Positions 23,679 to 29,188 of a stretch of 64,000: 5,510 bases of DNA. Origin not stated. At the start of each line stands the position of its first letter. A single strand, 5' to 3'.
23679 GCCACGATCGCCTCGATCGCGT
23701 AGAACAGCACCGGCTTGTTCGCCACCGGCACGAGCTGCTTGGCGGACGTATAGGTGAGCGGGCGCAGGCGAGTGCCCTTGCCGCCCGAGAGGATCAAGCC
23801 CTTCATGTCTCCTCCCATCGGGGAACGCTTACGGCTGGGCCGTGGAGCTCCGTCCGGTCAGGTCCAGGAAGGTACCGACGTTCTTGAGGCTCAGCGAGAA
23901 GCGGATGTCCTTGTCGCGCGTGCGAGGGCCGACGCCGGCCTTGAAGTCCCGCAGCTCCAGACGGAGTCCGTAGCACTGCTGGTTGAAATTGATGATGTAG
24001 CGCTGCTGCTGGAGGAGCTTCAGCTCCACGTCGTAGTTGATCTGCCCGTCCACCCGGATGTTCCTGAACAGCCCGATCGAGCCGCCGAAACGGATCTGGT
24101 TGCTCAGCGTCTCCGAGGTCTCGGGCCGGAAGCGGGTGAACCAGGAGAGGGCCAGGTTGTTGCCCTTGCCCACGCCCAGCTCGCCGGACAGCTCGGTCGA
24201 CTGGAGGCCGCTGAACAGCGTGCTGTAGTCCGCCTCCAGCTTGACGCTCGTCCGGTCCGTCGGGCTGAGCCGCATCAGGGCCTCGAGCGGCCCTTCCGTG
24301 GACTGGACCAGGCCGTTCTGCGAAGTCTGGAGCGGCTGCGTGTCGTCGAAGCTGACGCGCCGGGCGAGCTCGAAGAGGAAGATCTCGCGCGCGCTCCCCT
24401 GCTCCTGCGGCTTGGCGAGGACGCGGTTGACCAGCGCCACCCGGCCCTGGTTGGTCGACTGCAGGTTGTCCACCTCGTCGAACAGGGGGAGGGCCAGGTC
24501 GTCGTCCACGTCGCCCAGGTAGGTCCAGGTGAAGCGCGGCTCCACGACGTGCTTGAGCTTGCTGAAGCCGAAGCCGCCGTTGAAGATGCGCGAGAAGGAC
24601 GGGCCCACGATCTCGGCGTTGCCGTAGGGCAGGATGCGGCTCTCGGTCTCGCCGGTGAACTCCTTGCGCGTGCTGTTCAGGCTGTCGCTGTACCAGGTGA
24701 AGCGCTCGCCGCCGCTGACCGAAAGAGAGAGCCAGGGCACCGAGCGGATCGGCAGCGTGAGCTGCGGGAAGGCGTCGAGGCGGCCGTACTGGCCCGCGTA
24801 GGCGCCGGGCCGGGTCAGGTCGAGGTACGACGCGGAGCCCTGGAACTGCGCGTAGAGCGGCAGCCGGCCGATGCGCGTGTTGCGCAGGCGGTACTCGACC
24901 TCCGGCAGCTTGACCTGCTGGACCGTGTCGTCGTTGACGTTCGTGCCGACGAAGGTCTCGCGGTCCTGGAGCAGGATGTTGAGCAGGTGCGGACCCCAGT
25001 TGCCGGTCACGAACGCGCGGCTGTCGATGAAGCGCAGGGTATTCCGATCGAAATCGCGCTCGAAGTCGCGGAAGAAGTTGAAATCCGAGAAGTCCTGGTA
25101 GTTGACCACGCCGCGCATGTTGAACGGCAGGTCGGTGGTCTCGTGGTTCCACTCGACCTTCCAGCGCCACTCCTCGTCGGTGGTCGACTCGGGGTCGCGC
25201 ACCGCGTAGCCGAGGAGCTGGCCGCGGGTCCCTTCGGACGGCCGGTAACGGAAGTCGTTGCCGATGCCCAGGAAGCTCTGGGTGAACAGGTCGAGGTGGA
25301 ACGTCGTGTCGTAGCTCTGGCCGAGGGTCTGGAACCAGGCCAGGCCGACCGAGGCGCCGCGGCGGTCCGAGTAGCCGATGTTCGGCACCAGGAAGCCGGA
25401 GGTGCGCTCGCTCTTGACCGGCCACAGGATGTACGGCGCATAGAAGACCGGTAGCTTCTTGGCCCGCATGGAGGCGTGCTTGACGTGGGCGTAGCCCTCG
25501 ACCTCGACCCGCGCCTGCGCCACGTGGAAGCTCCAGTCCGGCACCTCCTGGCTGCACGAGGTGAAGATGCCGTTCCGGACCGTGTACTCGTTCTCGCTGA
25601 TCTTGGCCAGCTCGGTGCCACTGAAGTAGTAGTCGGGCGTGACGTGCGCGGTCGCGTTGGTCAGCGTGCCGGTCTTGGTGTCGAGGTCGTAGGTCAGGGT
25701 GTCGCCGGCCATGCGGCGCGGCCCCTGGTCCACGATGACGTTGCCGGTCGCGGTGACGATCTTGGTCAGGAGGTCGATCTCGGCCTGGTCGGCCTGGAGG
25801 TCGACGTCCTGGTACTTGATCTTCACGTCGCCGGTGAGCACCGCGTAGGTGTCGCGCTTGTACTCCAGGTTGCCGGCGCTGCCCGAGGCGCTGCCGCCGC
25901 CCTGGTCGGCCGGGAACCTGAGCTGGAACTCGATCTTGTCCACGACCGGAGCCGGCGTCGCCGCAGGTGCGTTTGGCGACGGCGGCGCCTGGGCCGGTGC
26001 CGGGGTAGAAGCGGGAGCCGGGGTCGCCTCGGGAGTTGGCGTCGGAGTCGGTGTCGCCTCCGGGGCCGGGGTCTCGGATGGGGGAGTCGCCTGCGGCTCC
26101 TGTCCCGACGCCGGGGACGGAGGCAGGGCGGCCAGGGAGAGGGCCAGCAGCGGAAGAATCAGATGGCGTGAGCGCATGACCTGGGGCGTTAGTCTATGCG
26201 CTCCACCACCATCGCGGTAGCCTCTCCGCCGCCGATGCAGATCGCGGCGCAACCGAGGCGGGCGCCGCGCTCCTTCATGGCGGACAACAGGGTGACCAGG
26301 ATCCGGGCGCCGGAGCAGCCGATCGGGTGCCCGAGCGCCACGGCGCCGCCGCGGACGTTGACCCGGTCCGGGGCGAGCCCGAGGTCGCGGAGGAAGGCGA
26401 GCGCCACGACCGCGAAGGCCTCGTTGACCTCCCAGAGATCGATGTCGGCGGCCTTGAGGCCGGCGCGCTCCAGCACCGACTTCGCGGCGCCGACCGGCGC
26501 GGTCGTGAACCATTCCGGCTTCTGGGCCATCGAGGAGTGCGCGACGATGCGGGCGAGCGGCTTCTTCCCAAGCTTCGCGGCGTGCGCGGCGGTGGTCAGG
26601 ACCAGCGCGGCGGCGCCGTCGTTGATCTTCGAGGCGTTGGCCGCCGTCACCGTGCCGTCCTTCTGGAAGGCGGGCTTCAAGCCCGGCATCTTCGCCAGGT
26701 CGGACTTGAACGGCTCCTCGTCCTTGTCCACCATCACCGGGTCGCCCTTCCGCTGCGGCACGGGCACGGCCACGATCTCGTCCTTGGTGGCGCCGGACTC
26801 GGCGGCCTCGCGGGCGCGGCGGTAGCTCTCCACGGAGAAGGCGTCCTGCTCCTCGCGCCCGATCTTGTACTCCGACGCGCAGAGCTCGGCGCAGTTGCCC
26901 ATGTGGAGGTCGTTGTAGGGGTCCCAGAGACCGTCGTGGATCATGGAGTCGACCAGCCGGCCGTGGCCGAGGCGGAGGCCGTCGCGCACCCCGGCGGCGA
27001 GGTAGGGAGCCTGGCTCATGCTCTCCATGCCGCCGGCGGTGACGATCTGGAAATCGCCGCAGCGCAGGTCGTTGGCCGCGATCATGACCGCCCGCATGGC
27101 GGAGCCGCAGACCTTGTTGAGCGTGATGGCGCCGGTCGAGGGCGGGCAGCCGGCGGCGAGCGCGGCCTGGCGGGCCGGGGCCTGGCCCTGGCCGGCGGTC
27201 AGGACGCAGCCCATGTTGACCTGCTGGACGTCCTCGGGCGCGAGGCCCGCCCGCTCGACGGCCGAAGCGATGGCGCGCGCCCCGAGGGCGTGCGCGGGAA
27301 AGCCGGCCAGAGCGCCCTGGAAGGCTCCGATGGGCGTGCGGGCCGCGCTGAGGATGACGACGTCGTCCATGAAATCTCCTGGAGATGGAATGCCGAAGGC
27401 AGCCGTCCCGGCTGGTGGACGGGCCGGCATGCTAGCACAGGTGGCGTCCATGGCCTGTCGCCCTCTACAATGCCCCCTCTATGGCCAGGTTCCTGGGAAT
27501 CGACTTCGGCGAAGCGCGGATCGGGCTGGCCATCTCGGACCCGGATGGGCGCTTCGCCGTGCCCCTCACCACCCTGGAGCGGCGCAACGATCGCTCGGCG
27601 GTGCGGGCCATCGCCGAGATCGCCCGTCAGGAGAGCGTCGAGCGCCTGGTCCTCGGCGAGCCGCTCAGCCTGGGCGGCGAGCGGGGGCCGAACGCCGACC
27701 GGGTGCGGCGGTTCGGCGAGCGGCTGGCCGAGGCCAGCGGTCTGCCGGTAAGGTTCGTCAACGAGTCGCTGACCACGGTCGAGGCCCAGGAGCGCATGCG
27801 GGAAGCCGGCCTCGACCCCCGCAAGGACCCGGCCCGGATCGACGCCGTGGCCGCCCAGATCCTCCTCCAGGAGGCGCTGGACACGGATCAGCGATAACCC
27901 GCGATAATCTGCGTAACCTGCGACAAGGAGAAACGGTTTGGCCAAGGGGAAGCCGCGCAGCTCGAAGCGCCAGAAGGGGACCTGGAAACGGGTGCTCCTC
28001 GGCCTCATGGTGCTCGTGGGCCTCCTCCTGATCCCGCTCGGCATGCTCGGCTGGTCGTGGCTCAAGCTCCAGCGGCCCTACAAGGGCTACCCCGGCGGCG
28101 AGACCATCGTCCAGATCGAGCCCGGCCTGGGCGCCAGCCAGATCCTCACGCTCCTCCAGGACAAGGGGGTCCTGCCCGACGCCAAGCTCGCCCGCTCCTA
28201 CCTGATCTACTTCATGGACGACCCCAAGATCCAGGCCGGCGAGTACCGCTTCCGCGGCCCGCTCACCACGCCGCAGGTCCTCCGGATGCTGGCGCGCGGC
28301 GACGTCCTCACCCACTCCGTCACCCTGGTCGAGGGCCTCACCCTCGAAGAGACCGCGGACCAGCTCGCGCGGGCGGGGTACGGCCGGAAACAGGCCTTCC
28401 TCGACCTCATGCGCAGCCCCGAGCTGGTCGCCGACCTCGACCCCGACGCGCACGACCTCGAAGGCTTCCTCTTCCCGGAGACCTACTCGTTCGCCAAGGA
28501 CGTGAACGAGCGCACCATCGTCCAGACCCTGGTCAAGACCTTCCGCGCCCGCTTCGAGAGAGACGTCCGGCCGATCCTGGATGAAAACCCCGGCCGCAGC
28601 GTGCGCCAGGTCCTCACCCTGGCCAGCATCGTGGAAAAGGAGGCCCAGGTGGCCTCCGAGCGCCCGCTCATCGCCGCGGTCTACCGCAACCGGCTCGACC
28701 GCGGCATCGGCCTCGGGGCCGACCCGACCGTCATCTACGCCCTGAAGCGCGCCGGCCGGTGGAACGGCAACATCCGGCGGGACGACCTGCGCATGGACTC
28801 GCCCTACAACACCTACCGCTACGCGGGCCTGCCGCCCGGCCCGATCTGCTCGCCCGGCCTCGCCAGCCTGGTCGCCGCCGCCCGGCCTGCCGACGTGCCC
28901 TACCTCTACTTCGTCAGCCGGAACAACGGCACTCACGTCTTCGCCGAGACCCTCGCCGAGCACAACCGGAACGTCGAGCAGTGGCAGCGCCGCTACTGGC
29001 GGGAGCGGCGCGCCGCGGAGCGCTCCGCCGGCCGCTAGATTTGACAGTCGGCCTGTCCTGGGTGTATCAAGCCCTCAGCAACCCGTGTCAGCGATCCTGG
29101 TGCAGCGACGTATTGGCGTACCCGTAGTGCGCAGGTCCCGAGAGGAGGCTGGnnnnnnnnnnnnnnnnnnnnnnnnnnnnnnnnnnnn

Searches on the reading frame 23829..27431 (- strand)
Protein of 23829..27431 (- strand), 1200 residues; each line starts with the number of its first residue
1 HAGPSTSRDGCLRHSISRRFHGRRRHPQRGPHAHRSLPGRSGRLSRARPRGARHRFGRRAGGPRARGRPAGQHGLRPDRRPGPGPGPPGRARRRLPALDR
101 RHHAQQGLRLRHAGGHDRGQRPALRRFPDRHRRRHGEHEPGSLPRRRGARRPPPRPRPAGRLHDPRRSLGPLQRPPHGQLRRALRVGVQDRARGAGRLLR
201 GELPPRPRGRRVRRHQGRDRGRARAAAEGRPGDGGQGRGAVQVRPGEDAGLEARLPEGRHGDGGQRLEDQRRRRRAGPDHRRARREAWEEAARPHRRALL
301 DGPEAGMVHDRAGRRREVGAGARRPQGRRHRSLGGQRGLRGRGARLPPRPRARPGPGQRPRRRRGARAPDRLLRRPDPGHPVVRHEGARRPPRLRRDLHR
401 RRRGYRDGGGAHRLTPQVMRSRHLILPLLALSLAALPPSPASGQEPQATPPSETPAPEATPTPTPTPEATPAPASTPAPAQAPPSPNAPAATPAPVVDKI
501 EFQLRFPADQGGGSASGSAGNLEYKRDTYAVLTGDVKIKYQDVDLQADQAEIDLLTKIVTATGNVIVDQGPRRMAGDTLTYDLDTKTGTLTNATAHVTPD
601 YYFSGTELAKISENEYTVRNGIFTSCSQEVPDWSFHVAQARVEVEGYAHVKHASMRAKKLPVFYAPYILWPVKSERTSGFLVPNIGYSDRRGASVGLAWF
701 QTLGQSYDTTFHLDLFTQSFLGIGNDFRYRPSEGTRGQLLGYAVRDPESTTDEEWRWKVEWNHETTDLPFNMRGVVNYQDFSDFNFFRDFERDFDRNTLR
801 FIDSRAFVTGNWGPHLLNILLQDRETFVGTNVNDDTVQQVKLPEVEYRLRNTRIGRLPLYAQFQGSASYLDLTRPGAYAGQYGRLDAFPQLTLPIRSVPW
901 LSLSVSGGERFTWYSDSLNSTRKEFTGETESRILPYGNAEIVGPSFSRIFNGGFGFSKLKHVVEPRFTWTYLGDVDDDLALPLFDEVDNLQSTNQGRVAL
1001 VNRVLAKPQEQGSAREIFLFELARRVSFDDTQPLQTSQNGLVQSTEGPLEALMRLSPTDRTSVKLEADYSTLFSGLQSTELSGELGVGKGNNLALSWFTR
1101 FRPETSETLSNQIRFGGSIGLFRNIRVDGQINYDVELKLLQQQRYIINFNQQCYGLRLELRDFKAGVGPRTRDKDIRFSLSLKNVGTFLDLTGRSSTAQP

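Call 16: search_protein_families(library=pfam, proteins=[window:23829-27431:-], max_evalue=0.01)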
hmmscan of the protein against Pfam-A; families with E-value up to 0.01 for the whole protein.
window:23829-27431:- (1200 aa): 4 families
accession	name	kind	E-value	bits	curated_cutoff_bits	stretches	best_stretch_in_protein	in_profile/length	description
PF04453.20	LptD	-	3.3e-13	50.2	22.4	1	756-1122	3-369/384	LPS transport system D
PF19838.5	LptD_2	-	4.8e-09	35.8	22.5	1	661-782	14-146/464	LptD protein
PF03968.19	LptD_N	-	1.5e-06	28.8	20.4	1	546-603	3-59/113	LptA/(LptD N-terminal domain) LPS transport protein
PF06835.18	LptC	-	0.0018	18.3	21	1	526-593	97-169/175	Lipopolysaccharide-assembly, LptC-related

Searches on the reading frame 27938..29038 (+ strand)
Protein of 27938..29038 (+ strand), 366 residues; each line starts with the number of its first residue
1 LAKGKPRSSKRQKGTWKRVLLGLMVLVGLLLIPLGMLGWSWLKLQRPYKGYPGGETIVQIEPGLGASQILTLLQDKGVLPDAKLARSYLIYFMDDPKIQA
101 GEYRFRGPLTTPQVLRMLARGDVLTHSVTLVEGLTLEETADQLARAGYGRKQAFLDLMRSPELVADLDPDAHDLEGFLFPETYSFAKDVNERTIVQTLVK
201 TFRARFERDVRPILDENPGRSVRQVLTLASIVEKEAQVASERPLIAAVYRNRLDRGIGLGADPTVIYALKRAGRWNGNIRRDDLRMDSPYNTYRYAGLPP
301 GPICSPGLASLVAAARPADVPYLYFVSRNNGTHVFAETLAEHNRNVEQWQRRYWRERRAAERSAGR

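Call 15: search_protein_families(library=pfam, proteins=[window:27938-29038:+], max_evalue=0.01)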
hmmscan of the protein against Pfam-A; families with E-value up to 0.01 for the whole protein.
window:27938-29038:+ (366 aa): 1 family
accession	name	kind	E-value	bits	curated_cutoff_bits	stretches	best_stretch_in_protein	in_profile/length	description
PF02618.21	YceG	-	5.2e-84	282.4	32.4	1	58-348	1-275/275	YceG-like family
